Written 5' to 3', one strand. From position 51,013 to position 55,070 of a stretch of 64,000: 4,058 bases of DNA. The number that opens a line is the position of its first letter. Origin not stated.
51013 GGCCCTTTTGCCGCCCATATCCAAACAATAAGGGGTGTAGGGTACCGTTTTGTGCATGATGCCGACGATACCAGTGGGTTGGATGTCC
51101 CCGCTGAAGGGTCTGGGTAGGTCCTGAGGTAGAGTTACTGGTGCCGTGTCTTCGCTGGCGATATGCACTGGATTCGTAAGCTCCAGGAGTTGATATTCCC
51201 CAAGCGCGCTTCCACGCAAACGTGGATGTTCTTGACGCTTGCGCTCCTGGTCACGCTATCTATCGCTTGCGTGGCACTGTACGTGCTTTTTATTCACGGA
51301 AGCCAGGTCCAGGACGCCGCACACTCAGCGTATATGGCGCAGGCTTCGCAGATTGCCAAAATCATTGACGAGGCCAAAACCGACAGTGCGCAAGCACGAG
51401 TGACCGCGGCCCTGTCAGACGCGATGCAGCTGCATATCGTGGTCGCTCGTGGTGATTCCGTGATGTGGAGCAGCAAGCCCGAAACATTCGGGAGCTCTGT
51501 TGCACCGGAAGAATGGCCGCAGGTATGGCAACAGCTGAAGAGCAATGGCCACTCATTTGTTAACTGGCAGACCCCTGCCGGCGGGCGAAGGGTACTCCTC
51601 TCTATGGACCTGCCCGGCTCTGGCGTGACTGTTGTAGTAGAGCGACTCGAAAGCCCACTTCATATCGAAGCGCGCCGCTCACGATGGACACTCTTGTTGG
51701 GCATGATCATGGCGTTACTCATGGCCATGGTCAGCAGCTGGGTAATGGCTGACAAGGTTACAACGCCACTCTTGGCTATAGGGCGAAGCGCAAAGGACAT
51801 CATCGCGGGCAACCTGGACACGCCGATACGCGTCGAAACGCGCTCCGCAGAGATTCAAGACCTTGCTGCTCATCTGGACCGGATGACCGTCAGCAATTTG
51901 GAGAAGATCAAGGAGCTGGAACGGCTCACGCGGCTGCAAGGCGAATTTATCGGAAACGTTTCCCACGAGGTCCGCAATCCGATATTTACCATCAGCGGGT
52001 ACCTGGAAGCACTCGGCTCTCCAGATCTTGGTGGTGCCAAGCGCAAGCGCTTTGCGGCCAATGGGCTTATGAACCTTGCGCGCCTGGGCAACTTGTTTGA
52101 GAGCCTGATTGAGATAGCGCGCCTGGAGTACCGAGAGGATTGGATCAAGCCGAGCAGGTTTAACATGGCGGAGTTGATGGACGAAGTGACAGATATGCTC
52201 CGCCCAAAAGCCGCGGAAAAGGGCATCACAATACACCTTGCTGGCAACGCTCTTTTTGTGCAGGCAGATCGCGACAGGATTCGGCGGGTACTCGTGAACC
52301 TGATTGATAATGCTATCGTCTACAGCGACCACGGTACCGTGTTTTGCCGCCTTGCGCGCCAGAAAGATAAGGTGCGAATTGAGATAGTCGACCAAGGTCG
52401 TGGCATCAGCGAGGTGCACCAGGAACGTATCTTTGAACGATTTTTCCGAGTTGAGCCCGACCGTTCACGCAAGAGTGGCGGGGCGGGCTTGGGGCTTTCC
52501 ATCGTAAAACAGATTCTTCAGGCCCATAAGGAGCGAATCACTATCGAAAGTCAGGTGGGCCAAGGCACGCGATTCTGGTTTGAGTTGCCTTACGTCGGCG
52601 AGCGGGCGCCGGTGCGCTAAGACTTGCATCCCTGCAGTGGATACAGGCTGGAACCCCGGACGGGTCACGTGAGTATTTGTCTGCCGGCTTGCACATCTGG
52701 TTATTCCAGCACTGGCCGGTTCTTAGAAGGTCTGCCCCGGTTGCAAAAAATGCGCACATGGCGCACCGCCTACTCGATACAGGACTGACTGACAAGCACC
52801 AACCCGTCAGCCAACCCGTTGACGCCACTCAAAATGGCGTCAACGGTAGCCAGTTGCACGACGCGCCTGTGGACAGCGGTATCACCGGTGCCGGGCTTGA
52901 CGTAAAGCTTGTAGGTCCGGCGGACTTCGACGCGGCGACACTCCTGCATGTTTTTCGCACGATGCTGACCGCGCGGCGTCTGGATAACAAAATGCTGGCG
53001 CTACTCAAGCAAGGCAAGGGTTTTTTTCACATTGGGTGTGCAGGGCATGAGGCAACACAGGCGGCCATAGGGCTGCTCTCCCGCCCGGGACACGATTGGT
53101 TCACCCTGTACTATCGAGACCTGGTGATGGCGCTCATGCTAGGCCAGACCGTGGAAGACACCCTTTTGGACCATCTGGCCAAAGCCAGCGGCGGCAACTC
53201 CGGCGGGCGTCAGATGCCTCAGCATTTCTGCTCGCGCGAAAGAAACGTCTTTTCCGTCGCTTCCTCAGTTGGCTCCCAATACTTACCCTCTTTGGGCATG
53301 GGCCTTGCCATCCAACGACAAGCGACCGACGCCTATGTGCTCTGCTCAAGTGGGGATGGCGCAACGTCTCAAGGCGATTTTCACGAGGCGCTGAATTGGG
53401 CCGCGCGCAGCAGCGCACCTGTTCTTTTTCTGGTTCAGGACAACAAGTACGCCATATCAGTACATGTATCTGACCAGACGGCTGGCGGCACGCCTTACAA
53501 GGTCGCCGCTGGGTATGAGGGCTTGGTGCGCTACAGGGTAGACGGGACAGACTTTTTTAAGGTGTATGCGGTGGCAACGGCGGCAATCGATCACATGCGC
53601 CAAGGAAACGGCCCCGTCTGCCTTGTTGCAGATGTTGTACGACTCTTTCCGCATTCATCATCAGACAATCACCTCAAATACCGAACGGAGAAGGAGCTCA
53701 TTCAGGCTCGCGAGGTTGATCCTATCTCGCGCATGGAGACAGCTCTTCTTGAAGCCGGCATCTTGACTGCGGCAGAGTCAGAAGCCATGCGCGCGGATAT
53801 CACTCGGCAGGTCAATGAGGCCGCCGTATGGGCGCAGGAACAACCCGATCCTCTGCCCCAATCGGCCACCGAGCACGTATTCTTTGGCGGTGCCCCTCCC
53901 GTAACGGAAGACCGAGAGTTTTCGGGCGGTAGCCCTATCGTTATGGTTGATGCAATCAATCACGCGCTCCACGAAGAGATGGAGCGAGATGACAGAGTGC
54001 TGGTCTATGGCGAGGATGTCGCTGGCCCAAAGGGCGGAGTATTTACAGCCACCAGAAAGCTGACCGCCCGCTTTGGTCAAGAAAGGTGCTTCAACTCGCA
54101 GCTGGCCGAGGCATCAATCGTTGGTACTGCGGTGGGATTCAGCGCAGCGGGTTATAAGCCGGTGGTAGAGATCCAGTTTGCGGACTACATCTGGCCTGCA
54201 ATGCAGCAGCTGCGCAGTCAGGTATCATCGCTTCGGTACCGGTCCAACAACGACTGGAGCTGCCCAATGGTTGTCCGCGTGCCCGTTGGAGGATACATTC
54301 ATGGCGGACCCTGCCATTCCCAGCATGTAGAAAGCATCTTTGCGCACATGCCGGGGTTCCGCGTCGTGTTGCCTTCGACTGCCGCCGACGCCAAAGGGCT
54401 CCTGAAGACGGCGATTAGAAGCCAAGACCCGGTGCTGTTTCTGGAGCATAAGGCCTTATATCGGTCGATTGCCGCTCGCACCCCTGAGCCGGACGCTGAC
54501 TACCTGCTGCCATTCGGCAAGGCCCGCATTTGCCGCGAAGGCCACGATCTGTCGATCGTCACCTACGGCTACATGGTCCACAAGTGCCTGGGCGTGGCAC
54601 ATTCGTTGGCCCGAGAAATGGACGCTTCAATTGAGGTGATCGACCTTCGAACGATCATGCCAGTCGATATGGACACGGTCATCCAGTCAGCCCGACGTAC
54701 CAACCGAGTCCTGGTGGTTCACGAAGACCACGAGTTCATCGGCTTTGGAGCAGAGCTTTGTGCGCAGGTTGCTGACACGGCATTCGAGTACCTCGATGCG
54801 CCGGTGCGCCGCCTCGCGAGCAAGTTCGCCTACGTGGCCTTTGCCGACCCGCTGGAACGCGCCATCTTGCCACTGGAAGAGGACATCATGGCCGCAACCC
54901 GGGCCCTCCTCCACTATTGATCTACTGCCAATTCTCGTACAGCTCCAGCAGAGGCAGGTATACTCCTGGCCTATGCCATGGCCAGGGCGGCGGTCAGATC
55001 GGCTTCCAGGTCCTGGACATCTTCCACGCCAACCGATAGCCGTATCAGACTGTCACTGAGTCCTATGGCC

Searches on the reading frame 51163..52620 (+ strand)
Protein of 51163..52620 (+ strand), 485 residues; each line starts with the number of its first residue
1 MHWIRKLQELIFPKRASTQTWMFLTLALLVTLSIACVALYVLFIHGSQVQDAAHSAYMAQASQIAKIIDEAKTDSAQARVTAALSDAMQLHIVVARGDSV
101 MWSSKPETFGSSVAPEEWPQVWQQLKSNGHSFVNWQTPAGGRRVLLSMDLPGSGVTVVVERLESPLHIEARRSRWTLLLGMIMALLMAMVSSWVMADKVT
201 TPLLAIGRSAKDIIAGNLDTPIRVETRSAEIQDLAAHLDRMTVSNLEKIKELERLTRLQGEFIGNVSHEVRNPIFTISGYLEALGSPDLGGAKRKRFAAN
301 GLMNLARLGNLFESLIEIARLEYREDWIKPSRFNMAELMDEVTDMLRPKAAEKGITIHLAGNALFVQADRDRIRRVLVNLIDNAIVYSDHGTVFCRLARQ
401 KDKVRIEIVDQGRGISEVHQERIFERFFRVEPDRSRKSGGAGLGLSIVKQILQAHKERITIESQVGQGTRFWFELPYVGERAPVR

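Call 81: search_protein_families(library=ncbifam, proteins=[window:51163-52620:+], max_evalue=0.00001)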
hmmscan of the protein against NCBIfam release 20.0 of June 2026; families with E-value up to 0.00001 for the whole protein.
window:51163-52620:+ (485 aa): 83 families (the best 25 are shown)
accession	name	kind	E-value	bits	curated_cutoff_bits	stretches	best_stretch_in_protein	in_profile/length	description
NF046044.1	PnpS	equivalog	1.3e-64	218.7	400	1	219-476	132-390/390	two-component system histidine kinase PnpS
TIGR02966.1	phoR_proteo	equivalog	5.5e-59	199.8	334.2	1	239-474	94-332/333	phosphate regulon sensor histidine kinase PhoR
NF033092.0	HK_WalK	equivalog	1.2e-57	195.8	725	1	244-477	357-594/594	cell wall metabolism sensor histidine kinase WalK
NF040691.1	MtrAB_MtrB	equivalog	3e-55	188.2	450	1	174-478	187-493/507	MtrAB system histidine kinase MtrB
TIGR01386.1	cztS_silS_copS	subfamily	9.4e-53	179.8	292.55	1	22-476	11-457/457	heavy metal sensor histidine kinase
NF041735.1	hist_kin_RppB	equivalog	1.7e-44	152.4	400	1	260-476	217-438/438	two-component system sensor histidine kinase RppB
NF041210.1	his_kin_PieS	equivalog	1e-43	150.1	850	1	175-478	171-471/474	two component system sensor histidine kinase PieS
NF008312.0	PRK11100.1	equivalog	2.8e-43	148.4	356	1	171-473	182-470/477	two-component system sensor histidine kinase CreC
NF012163.2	BaeS_SmeS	equivalog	1.8e-42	145.9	500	1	159-470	147-451/457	sensor histidine kinase efflux regulator BaeS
TIGR02956.1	TMAO_torS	equivalog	4.4e-41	140.9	676.5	1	223-477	428-682/967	TMAO reductase system sensor histidine kinase/response regulator TorS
NF033091.0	HK_VanS_ACDEFG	equivalog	2.1e-40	138.7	400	1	184-467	3-285/293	vancomycin resistance histidine kinase VanS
NF047874.1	MASE3_PAS_HK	subfamily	2.2e-40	139.1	560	1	246-477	385-625/655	MASE3 domain-containing sensor histidine kinase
NF045911.1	TCSHisKinNblS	equivalog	5e-40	137.4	1000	1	254-476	383-619/621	two-component system sensor histidine kinase NblS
NF008235.0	PRK11006.1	equivalog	6.9e-40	137.2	390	1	241-476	189-422/431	phosphate regulon sensor histidine kinase PhoR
NF007345.0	PRK09835.1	subfamily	7.1e-40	137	423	1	181-476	192-479/482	Cu(+)/Ag(+) sensor histidine kinase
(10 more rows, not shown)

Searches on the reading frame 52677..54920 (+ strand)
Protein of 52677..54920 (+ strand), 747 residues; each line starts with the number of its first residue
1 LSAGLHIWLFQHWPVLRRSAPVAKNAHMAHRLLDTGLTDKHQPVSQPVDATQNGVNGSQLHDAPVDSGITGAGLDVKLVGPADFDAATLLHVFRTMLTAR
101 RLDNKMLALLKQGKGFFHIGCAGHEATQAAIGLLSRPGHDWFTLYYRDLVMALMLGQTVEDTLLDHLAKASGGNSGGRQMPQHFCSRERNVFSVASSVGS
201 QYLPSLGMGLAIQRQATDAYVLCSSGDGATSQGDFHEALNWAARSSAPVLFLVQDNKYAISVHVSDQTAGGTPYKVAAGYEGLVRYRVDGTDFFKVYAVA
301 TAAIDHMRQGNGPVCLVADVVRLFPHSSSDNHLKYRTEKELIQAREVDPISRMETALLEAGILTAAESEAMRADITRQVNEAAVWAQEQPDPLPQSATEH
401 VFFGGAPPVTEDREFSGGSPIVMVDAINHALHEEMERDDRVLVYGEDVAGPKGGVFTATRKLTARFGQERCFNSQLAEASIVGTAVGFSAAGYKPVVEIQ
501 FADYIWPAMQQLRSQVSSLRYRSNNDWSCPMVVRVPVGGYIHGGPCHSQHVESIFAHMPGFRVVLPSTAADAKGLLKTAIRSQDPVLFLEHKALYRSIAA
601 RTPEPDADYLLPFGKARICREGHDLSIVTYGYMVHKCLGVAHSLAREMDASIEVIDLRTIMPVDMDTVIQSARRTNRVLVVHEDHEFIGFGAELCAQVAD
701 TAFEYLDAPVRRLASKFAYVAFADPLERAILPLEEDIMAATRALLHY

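Call 81: search_protein_families(library=ncbifam, proteins=[window:52677-54920:+], max_evalue=0.00001)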
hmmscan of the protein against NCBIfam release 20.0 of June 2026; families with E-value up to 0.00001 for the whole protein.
window:52677-54920:+ (747 aa): 9 families
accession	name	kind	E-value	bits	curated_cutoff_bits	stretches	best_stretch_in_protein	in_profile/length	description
NF006667.0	PRK09212.1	subfamily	1.5e-82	277.2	321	1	421-745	4-323/327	pyruvate dehydrogenase complex E1 component subunit beta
NF008854.0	PRK11892.1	equivalog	4.5e-81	272.9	454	1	409-744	127-461/464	pyruvate dehydrogenase complex E1 component subunit beta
TIGR03181.1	PDH_E1_alph_x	equivalog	2.7e-74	250.1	411.35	1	82-411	19-336/341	pyruvate dehydrogenase (acetyl-transferring) E1 component subunit alpha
TIGR03182.1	PDH_E1_alph_y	equivalog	8.9e-56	189.1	393.85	1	88-402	3-314/315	pyruvate dehydrogenase (acetyl-transferring) E1 component subunit alpha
NF004559.0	PRK05899.2-5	equivalog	7.6e-28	97.1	488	1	202-715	131-593/627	transketolase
TIGR00204.1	dxs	equivalog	7.8e-22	77.5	465.95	2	448-702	335-573/616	1-deoxy-D-xylulose-5-phosphate synthase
NF004556.0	PRK05899.2-2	equivalog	1.3e-16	60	575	1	555-702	450-597/639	transketolase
NF008968.0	PRK12315.1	subfamily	9.5e-16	57.2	510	1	425-697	283-536/582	1-deoxy-D-xylulose-5-phosphate synthase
NF003933.0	PRK05444.2-2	equivalog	1.8e-14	53.2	395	1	460-713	327-571/606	1-deoxy-D-xylulose-5-phosphate synthase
